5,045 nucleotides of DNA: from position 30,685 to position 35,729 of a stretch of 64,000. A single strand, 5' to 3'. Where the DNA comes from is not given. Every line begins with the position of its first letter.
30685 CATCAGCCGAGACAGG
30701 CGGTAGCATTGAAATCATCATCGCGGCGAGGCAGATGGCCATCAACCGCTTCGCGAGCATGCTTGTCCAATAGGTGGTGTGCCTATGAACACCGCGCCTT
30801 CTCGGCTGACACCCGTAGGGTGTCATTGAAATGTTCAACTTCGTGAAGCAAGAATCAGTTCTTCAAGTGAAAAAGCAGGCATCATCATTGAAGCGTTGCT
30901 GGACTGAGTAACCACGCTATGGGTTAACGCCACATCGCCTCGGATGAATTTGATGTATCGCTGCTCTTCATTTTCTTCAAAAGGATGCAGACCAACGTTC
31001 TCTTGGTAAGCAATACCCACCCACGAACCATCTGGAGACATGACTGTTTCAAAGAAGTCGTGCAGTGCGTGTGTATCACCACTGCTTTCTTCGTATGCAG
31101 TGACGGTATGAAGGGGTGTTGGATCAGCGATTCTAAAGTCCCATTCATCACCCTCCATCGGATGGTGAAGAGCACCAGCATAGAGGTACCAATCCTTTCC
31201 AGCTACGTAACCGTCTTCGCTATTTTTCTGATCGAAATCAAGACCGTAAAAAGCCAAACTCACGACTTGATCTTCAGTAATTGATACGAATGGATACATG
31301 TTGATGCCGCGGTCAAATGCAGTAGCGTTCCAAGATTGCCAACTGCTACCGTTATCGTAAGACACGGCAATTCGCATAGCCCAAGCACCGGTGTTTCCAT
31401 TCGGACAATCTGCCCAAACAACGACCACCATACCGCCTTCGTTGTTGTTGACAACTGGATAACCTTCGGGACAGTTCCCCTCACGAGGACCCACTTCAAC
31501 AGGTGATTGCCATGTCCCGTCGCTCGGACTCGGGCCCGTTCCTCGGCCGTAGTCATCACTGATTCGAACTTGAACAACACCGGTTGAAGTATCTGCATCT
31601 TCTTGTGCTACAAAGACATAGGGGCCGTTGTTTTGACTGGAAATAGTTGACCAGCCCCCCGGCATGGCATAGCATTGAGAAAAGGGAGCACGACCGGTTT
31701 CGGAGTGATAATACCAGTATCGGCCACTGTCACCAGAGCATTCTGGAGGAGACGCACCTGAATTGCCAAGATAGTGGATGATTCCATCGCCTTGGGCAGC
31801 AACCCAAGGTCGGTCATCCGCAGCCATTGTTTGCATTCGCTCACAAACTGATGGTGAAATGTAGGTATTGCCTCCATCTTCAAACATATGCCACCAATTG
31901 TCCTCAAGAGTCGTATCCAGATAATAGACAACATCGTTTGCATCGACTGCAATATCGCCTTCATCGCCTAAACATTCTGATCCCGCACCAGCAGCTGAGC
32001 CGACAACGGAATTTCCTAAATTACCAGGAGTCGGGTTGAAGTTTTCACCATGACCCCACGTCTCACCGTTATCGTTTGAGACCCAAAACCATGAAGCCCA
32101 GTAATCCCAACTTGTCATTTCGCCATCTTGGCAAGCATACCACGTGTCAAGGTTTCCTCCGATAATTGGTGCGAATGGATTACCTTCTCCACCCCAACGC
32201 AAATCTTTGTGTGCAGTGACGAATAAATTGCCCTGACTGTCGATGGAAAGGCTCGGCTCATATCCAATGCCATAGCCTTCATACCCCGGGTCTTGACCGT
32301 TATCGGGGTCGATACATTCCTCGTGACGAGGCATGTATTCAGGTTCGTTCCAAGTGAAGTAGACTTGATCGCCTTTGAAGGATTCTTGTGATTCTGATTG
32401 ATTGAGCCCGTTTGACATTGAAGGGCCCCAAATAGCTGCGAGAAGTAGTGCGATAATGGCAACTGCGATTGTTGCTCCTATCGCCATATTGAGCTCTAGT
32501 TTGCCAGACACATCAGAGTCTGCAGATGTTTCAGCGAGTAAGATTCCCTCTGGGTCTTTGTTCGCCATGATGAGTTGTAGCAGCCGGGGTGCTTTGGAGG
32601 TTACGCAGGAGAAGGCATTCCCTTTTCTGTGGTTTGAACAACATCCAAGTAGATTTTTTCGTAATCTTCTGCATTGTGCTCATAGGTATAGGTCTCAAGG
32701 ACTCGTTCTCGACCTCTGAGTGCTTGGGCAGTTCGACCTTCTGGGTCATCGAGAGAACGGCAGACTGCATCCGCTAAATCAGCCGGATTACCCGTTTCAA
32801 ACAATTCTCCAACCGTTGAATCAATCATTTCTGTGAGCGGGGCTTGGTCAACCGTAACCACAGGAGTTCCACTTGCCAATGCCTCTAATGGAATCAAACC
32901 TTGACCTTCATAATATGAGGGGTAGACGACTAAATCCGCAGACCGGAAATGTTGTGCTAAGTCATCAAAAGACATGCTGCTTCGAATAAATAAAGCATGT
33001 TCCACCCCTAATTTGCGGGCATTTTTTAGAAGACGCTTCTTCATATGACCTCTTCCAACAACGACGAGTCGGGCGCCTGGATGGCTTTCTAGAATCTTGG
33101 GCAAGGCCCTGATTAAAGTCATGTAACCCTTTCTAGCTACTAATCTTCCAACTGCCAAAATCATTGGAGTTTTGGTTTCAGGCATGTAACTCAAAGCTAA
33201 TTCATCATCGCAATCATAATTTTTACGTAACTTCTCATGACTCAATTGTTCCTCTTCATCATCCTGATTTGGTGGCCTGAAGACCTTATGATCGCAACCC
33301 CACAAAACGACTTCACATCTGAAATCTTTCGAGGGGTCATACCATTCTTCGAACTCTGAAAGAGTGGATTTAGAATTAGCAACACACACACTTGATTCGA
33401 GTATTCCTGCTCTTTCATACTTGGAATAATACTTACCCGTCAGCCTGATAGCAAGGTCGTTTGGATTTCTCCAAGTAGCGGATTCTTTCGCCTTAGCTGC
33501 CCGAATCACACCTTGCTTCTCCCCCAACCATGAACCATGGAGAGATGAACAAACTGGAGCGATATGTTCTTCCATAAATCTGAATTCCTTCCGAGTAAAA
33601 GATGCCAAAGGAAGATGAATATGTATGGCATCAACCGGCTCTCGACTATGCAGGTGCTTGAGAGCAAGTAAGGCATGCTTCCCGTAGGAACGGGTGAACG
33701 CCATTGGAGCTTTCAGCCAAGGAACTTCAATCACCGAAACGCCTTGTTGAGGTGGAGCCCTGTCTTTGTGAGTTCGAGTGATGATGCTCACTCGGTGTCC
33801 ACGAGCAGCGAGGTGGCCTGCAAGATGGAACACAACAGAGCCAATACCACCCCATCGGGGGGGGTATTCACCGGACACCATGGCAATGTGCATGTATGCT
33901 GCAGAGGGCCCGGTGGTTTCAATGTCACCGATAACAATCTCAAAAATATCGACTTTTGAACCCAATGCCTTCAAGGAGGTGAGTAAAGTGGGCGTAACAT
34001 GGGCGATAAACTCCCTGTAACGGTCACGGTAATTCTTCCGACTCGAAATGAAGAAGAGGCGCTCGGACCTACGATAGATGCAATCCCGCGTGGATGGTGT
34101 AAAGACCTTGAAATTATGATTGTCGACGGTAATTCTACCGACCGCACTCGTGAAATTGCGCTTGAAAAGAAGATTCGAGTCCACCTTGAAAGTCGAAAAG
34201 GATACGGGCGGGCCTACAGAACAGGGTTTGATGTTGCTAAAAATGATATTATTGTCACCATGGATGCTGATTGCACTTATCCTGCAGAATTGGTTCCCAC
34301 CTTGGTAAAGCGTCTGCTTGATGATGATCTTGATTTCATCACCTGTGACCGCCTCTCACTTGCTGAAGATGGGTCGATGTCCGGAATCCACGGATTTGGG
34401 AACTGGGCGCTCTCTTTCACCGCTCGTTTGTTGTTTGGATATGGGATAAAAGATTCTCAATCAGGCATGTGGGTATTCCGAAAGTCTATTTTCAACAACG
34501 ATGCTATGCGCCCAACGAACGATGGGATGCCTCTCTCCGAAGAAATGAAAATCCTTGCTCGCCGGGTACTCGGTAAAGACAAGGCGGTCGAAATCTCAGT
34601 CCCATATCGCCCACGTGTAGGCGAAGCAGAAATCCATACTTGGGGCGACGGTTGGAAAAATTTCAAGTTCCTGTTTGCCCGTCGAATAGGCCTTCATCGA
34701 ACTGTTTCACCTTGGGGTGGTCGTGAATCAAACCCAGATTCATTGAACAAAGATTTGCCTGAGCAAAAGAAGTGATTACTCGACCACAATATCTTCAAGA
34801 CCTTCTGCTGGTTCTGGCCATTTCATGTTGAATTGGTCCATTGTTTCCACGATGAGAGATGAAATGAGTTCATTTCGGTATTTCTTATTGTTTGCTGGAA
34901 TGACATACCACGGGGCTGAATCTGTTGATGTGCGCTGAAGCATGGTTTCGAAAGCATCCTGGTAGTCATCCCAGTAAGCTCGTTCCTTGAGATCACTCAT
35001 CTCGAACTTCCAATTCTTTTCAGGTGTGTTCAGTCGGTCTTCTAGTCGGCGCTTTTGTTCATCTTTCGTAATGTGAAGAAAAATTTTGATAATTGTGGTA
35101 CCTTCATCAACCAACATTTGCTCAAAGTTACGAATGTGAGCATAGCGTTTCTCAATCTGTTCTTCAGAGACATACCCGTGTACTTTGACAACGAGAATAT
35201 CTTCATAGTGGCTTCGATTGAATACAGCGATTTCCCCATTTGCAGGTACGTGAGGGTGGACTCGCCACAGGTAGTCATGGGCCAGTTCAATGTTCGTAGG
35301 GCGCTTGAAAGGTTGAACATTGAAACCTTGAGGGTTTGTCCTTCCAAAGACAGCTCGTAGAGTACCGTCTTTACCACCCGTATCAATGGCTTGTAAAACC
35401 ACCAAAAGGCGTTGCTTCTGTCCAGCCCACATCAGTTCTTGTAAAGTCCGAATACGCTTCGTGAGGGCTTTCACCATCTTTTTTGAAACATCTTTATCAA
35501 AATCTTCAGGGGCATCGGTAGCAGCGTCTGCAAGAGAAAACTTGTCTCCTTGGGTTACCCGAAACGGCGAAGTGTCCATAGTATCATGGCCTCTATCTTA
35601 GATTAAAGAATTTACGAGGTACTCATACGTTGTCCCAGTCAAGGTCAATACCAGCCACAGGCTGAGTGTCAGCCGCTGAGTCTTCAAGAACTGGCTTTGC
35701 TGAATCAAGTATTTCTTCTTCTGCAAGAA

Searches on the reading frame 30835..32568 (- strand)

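Call 11: search_protein_families(library=pfam, proteins=[window:30835-32568:-], max_evalue=0.001)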
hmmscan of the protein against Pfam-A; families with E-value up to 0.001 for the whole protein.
window:30835-32568:- (577 aa): 0 families

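Call 32: search_protein_families(library=pfam, proteins=[window:30835-32568:-], max_evalue=1)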
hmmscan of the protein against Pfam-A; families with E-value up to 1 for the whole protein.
window:30835-32568:- (577 aa): 3 families
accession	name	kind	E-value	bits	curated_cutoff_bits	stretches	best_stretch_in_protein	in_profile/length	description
PF13088.12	BNR_2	-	0.0023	17.8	31.4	1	348-414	27-98/277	BNR repeat-like domain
PF00397.32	WW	-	0.033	14.7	26.9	1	280-293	12-25/31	WW domain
PF02012.26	BNR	-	0.2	12.2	27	0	162-171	1-10/12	BNR/Asp-box repeat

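Call 52: search_protein_families(library=ncbifam, proteins=[window:30835-32568:-], max_evalue=0.01)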
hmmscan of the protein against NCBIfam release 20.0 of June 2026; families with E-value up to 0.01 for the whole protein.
window:30835-32568:- (577 aa): 0 families

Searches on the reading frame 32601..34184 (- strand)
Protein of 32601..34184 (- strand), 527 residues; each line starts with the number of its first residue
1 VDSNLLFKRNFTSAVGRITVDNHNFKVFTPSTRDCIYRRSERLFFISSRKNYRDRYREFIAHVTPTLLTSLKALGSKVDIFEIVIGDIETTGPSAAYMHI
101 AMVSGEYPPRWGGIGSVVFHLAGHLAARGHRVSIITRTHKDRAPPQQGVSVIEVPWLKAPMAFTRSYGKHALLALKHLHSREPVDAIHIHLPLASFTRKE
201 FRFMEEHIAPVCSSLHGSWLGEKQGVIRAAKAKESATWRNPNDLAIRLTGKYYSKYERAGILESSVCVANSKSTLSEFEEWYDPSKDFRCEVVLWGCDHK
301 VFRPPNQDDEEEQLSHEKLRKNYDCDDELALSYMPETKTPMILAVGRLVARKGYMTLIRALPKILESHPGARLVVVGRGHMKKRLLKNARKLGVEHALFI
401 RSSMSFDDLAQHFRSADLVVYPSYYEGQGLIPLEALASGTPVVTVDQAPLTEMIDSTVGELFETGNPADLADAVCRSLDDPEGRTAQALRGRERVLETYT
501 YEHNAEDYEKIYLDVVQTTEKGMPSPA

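Call 11: search_protein_families(library=pfam, proteins=[window:32601-34184:-], max_evalue=0.001)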
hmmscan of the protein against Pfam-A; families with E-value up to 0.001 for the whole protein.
window:32601-34184:- (527 aa): 7 families
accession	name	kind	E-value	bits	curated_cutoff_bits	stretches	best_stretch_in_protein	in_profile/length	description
PF00534.26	Glycos_transf_1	-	2.4e-34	118.8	26.4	1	337-493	13-171/172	Glycosyl transferases group 1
PF13692.12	Glyco_trans_1_4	-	1.7e-29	103.3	27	1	340-480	2-142/142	Glycosyl transferases group 1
PF20706.3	GT4-conflict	-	9.4e-19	68.1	26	1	334-506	192-383/385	Family 4 Glycosyltransferase in conflict systems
PF13439.12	Glyco_transf_4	-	7.6e-18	65.5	28.5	1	111-283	1-153/170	Glycosyltransferase Family 4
PF13579.12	Glyco_trans_4_4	-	5.8e-13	49.9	29.7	1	112-230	1-117/158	Glycosyl transferase 4-like domain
PF13524.12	Glyco_trans_1_2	-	4.9e-10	40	25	1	366-508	10-142/144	Glycosyl transferase-like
PF08323.17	Glyco_transf_5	-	1.9e-06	28.2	22.7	1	99-154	1-59/239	Starch synthase catalytic domain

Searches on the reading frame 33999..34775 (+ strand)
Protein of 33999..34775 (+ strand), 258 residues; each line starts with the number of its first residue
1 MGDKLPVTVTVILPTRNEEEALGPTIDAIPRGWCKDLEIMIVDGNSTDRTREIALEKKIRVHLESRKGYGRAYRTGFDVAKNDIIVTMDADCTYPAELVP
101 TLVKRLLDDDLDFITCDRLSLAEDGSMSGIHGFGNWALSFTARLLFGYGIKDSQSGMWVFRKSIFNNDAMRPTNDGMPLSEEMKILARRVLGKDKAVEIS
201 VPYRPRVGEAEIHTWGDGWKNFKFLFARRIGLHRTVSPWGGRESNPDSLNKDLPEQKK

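Call 44: search_protein_families(library=pfam, proteins=[window:33999-34775:+], max_evalue=0.0001)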
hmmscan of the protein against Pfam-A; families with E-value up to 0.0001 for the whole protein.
window:33999-34775:+ (258 aa): 2 families
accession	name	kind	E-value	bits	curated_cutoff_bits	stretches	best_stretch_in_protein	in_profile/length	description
PF00535.33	Glycos_transf_2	-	1.1e-26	94.1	23.3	1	10-166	1-165/168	Glycosyl transferase family 2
PF13641.12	Glyco_tranf_2_3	-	1.7e-07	31.9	27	1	9-132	3-137/230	Glycosyltransferase like family 2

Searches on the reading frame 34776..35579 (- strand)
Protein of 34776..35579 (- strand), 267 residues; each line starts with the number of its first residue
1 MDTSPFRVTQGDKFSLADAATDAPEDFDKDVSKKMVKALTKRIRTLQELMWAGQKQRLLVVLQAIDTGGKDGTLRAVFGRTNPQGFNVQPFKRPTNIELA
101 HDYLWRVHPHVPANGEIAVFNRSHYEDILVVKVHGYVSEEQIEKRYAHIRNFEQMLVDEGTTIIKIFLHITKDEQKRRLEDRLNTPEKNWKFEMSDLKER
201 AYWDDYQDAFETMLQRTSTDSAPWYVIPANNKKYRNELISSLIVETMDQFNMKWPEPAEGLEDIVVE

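Call 44: search_protein_families(library=pfam, proteins=[window:34776-35579:-], max_evalue=0.0001)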
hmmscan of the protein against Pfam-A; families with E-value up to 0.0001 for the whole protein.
window:34776-35579:- (267 aa): 1 family
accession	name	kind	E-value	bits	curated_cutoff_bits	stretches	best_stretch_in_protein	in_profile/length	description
PF03976.20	PPK2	-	7.8e-71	238.7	22.3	1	28-251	3-225/229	Polyphosphate kinase 2 (PPK2)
